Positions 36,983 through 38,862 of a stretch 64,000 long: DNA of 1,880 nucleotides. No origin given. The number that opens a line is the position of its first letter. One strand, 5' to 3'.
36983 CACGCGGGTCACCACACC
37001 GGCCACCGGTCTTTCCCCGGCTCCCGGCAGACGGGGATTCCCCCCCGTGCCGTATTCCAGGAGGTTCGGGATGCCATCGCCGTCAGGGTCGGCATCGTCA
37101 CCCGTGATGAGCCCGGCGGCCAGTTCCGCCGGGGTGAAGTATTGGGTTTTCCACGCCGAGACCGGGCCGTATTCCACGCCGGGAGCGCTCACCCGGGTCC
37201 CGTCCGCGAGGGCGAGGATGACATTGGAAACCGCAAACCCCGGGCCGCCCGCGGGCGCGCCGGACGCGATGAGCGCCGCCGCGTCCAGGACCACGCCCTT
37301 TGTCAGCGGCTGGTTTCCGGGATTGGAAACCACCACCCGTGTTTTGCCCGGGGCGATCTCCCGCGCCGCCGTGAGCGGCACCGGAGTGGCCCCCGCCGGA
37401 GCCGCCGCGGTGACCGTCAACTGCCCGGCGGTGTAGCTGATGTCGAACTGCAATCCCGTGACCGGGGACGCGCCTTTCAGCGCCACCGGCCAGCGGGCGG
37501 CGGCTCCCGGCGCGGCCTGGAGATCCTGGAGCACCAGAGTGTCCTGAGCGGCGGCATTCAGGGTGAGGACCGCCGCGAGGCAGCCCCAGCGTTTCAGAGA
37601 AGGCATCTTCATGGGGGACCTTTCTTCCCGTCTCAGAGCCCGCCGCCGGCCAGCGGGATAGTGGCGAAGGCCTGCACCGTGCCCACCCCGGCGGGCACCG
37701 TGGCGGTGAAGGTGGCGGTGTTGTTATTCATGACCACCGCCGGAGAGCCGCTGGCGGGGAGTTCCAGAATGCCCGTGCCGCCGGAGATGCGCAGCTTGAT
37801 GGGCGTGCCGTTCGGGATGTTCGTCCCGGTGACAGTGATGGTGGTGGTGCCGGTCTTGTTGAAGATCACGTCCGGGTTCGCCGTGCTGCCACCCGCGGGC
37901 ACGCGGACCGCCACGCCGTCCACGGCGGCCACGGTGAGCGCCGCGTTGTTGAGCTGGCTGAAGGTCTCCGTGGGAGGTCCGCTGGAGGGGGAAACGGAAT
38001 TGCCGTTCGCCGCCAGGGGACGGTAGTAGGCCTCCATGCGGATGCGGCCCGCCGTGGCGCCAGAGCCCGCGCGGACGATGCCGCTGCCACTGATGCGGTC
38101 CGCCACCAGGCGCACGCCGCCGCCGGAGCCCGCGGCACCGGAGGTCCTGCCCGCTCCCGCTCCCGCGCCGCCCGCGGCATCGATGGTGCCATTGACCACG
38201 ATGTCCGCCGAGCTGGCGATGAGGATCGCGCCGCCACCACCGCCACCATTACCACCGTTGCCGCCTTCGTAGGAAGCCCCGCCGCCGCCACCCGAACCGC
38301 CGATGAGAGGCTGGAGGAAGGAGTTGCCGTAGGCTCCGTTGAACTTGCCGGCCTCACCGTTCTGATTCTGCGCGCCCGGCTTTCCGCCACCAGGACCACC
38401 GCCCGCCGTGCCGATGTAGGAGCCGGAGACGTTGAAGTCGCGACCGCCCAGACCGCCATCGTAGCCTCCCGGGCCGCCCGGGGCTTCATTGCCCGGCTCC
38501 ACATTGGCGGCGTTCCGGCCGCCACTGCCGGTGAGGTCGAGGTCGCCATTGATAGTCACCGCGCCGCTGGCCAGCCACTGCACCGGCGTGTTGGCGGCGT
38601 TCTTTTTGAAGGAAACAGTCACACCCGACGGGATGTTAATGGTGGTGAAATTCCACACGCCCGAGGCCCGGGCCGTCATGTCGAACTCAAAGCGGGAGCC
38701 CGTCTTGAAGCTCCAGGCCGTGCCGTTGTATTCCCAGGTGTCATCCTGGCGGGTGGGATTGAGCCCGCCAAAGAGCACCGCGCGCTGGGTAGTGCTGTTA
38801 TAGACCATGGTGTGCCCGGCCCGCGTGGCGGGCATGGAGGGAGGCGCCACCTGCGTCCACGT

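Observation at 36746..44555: Three-gene surface operon pairing a dockerin-bearing giant with a cohesin-like protein (non-cellulosomal cohesin-dockerin system?)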

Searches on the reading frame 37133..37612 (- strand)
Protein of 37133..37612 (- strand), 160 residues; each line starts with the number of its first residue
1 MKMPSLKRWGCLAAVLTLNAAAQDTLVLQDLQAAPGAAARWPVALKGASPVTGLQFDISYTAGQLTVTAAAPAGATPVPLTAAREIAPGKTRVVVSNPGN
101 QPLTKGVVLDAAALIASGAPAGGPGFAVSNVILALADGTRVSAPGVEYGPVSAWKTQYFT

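Call 15: search_protein_representatives(protein=window:37133-37612:-)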
Query: 160 residues. Proteins with E-value up to 0.001 (for the whole library): 158; up to 1e-10: 21; up to 1e-30: 2. The best 150 are listed.
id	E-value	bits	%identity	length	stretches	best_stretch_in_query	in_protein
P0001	5.3e-90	315.5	99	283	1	6-160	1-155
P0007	6.9e-32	126.8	48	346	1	18-160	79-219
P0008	9.9e-30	119.8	46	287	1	18-160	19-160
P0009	3.6e-28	114.7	48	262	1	18-160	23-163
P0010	1.3e-19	86.9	38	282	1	14-160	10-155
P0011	3.3e-19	85.6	41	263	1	22-160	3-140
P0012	1.6e-18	83.4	36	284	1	13-159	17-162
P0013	1.8e-18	83.2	27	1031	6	25-109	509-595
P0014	6.2e-16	75.0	35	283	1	13-159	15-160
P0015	1.4e-15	73.8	28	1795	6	24-142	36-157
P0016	2.1e-15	73.3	34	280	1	12-159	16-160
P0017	4.3e-14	69.0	33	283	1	7-160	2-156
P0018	5.0e-14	68.8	36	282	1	13-160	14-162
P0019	5.6e-14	68.7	31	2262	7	25-114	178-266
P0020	1.4e-13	67.4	30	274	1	25-160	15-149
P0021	1.8e-13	67.0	29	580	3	11-141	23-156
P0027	1.6e-10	57.4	33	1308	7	19-81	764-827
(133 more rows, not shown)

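Call 28: find_encoding_contigs(protein=P0008, flank=10000, max_places=3)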
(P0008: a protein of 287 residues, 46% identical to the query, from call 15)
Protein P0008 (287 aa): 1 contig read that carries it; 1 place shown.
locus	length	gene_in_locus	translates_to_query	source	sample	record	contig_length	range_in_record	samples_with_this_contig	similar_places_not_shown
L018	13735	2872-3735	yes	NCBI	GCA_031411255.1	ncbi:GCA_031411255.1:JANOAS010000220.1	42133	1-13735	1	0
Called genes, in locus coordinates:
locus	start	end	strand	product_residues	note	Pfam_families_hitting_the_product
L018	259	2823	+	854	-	-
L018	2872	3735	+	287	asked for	-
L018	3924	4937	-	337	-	PF03664:Glyco_hydro_62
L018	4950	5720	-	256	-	PF03372:Exo_endo_phos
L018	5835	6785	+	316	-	PF00005:ABC_tran, PF13304:AAA_21 (weak)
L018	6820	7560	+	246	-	PF12730:ABC2_membrane_4 (weak), PF12679:ABC2_membrane_2, PF10920:DUF2705 (weak), PF12698:ABC2_membrane_3, PF13346:ABC2_membrane_5 (weak)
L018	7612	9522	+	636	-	PF23357:DUF7088, PF09822:ABC_transp_aux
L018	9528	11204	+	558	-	PF14238:DUF4340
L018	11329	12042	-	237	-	-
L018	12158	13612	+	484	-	PF00171:Aldedh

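Call 36: find_encoding_contigs(protein=P0007, flank=10000, max_places=3)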
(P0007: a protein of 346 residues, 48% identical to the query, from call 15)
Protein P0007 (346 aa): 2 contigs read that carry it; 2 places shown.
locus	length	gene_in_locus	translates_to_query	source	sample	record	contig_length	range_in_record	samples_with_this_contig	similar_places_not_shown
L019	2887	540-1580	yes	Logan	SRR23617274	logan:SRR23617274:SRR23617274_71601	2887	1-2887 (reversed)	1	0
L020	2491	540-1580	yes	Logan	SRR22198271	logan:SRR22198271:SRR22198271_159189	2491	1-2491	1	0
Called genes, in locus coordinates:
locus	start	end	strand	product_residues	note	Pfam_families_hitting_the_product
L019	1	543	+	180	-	?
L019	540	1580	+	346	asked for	-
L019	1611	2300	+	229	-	-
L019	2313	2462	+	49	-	-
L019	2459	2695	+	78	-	-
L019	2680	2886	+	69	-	?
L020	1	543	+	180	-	?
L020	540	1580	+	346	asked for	-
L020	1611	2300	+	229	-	-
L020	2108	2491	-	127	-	?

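Call 68: find_encoding_contigs(protein=P0010, flank=10000, max_places=2)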
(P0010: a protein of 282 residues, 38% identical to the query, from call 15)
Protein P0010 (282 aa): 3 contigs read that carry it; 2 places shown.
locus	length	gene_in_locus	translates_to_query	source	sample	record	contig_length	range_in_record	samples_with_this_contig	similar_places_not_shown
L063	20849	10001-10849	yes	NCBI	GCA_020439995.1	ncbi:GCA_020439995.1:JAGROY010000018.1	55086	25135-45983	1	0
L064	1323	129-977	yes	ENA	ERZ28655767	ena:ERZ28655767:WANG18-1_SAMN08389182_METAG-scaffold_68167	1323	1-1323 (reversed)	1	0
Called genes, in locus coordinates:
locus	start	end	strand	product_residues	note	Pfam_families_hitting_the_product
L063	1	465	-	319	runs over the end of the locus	PF01379:Porphobil_deam, PF03900:Porphobil_deamC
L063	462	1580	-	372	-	PF05201:GlutR_N, PF01488:Shikimate_DH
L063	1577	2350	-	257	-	PF01578:Cytochrom_C_asm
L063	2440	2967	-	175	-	PF13499:EF-hand_7 (faint), PF00036:EF-hand_1 (faint), PF13202:EF-hand_5 (faint)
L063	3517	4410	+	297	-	PF00140:Sigma70_r1_2, PF04542:Sigma70_r2, PF04539:Sigma70_r3, PF04545:Sigma70_r4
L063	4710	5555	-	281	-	PF04542:Sigma70_r2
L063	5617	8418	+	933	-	PF00069:Pkinase, PF07714:PK_Tyr_Ser-Thr, PF03109:ABC1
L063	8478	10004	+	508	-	PF01569:PAP2, PF22778:VCPO_2nd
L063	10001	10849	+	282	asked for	-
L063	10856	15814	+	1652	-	PF00404:Dockerin_1 (weak), PF18884:TSP3_bac (faint), PF13620:CarboxypepD_reg (faint), PF17957:Big_7 (weak), PF13205:Big_5 (weak)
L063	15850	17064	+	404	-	-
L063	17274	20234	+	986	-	PF25852:DUF6242_C (faint), PF18998:Flg_new_2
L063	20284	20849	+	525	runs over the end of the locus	-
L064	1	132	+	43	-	?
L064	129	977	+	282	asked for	-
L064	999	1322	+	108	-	?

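Call 69: find_encoding_contigs(protein=P0012, flank=10000, max_places=2)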
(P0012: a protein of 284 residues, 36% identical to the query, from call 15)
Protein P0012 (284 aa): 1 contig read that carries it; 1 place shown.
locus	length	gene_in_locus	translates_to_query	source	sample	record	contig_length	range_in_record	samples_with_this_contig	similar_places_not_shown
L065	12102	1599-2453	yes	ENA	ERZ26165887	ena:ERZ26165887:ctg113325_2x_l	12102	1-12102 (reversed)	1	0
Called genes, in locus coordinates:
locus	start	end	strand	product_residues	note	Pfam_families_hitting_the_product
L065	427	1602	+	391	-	-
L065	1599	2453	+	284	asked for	-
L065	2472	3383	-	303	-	PF00701:DHDPS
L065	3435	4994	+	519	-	-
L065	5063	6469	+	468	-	PF01637:ATPase_2, PF13191:AAA_16, PF13173:AAA_14 (weak), PF13401:AAA_22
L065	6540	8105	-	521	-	PF00884:Sulfatase, PF01663:Phosphodiest (faint), PF16347:SGSH_C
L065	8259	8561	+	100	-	-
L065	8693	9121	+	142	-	-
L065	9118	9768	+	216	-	PF00697:PRAI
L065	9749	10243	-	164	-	PF00075:RNase_H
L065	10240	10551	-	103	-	PF12823:DUF3817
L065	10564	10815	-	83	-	PF00155:Aminotran_1_2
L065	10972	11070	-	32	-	PF00155:Aminotran_1_2 (weak)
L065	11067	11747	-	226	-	PF00155:Aminotran_1_2, PF01041:DegT_DnrJ_EryC1, PF01053:Cys_Met_Meta_PP (weak)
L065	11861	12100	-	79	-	?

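Call 70: find_encoding_contigs(protein=P0017, flank=10000, max_places=2)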
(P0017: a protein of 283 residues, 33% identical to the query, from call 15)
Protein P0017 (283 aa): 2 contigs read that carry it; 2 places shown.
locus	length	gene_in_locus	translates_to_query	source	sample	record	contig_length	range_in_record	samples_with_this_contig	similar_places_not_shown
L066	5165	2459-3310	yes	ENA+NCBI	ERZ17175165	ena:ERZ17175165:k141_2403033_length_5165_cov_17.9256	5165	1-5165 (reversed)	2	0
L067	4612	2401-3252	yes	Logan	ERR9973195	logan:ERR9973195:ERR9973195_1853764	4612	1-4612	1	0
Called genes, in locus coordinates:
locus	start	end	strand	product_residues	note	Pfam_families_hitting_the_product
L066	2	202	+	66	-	?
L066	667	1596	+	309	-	-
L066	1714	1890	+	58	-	-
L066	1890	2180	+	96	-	-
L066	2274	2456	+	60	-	-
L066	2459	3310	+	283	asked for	-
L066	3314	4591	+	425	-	PF01569:PAP2, PF22778:VCPO_2nd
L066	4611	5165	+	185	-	?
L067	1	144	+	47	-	?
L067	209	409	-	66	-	-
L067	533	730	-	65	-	-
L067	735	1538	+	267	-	-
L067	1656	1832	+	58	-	-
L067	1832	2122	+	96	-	-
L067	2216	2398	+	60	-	-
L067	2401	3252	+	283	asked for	-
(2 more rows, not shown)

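Call 78: find_encoding_contigs(protein=P0015, flank=8000, max_places=2)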
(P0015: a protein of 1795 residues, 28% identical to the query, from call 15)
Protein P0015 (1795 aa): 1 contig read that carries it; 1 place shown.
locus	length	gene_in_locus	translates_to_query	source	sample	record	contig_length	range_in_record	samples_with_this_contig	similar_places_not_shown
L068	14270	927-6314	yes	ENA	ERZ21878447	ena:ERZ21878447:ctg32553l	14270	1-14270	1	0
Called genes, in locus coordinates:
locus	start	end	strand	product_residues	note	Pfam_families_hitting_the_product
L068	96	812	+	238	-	PF02368:Big_2, PF26182:Ig_NUP210_5th (faint), PF26918:Ig_Eae (weak), PF02368:Big_2, PF26918:Ig_Eae (weak), PF00404:Dockerin_1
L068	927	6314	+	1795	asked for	PF00963:Cohesin, PF00041:fn3 (faint), PF16656:Pur_ac_phosph_N (faint), PF25059:FN3_DSCAM-DSCAML_C (faint), PF00963:Cohesin, PF00395:SLH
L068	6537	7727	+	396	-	PF00963:Cohesin, PF00395:SLH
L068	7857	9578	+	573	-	PF13290:CHB_HEX_C_1, PF13287:Fn3_assoc, PF02368:Big_2, PF26918:Ig_Eae (faint), PF02368:Big_2, PF22359:Big-like, PF00395:SLH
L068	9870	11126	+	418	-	PF00395:SLH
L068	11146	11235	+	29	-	-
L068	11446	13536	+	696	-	PF00395:SLH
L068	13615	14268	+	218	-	?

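Call 79: search_protein_families(library=pfam, proteins=[P0013, P0015, P0019, P0021, P0027], max_evalue=0.001)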
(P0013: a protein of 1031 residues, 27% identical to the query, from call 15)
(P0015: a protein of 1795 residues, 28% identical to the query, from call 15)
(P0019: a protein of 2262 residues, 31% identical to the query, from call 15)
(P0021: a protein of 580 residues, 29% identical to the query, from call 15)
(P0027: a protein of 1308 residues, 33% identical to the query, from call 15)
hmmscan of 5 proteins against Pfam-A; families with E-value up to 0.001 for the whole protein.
P0013 (1031 aa): 4 families
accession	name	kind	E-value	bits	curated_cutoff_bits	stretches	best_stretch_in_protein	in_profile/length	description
PF00963.24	Cohesin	-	5e-89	296.1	24.1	7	71-190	2-130/139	Cohesin domain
PF13860.13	FlgD_ig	-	1.3e-16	60.8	27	0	850-881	37-68/79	FlgD Ig-like domain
PF22122.2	InlK_D2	-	6.8e-08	33.2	26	0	954-998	63-107/112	Internalin K domain D2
PF11276.14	DUF3078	-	0.00011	22.9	25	0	239-274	15-50/92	Protein of unknown function (DUF3078)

P0015 (1795 aa): 6 families
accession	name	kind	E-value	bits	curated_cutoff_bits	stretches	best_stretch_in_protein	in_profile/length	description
PF00963.24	Cohesin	-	6.7e-81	269.8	24.1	6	38-136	3-106/139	Cohesin domain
PF00395.25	SLH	-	2.8e-30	104.5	20.8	3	1671-1714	1-44/44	S-layer homology domain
PF25059.1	FN3_DSCAM-DSCAML_C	-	2.9e-20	72.9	39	1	1491-1577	4-84/89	DSCAM/DSCAML C-terminal Fn3-like domain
PF16656.11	Pur_ac_phosph_N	-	3.8e-10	40.6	30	0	227-269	54-93/93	Purple acid Phosphatase, N-terminal domain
PF00041.27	fn3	-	5.2e-07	30.2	25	0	1484-1562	7-75/84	Fibronectin type III domain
PF22883.1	Consortin_N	-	0.00062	20.1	27.7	0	817-835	22-40/52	Consortin, N-terminal domain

P0019 (2262 aa): 6 families
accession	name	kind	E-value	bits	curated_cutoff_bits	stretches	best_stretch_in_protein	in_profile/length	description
PF00963.24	Cohesin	-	1.8e-83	278.1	24.1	8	734-843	2-118/139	Cohesin domain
PF13573.12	SprB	-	3.8e-32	110.1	28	4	1853-1885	2-34/37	SprB repeat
PF13585.12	CHU_C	-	1.4e-22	80.1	27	1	2176-2258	6-85/86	CHU_C Type IX secretion signal domain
PF22122.2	InlK_D2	-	4.1e-08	33.9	26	0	894-925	66-97/112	Internalin K domain D2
PF07495.19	Y_Y_Y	-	4.2e-05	23.8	26.6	0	2120-2149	10-45/65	Y_Y_Y domain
PF12888.12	Lipid_bd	-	0.0004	20.6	25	0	726-796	29-85/141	Lipid-binding putative hydrolase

P0021 (580 aa): 3 families
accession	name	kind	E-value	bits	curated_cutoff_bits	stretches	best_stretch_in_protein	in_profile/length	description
PF00963.24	Cohesin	-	3.9e-36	124.7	24.1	3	37-159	2-130/139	Cohesin domain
PF00404.24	Dockerin_1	-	1.7e-06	28.6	22.9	1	521-575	1-54/57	Dockerin type I domain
PF02368.24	Big_2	-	1.2e-05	25.6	22.8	1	443-504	6-70/79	Bacterial Ig-like domain (group 2)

P0027 (1308 aa): 3 families
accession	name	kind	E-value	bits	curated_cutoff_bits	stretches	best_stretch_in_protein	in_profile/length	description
PF18676.6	MBG_2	-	5.9e-177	575.1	25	12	425-500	1-72/72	MBG domain (YGX type)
PF13306.12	LRR_5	-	6.2e-13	49.2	27.7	1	77-153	23-98/127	BspA type Leucine rich repeat region (6 copies)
PF08685.16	GON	-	5.3e-10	40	22.6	0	925-972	22-68/199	GON domain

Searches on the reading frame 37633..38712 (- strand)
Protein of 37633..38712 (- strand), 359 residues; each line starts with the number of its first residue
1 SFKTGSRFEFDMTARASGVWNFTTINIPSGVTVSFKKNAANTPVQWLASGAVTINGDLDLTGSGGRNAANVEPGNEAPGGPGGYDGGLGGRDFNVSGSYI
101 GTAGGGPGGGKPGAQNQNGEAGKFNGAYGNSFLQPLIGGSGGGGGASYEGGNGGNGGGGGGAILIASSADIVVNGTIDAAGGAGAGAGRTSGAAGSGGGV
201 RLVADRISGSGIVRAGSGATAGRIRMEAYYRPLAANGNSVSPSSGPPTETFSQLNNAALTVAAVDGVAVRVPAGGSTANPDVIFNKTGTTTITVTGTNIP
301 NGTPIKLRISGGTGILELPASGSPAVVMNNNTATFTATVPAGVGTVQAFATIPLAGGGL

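Call 59: search_solved_structures(query=window:37633-38712:-, max_evalue=1)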
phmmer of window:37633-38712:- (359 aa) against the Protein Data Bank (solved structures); distinct sequences matched with E-value up to 1: 5.
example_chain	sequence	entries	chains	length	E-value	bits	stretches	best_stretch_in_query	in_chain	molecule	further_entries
9dbd_A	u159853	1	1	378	0.013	17.8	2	130-163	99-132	Tet4 Variant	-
9dbf_A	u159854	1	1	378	0.022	17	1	130-163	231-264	Tet4 Variant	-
3l49_A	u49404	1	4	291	0.32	13.2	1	167-248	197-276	ABC sugar (Ribose) transporter, periplasmic substrate-binding subunit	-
2ee9_A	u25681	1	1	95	0.54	12.5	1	244-299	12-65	Filamin-B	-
5dcp_A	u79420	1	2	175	0.64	12.2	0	269-300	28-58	Filamin-B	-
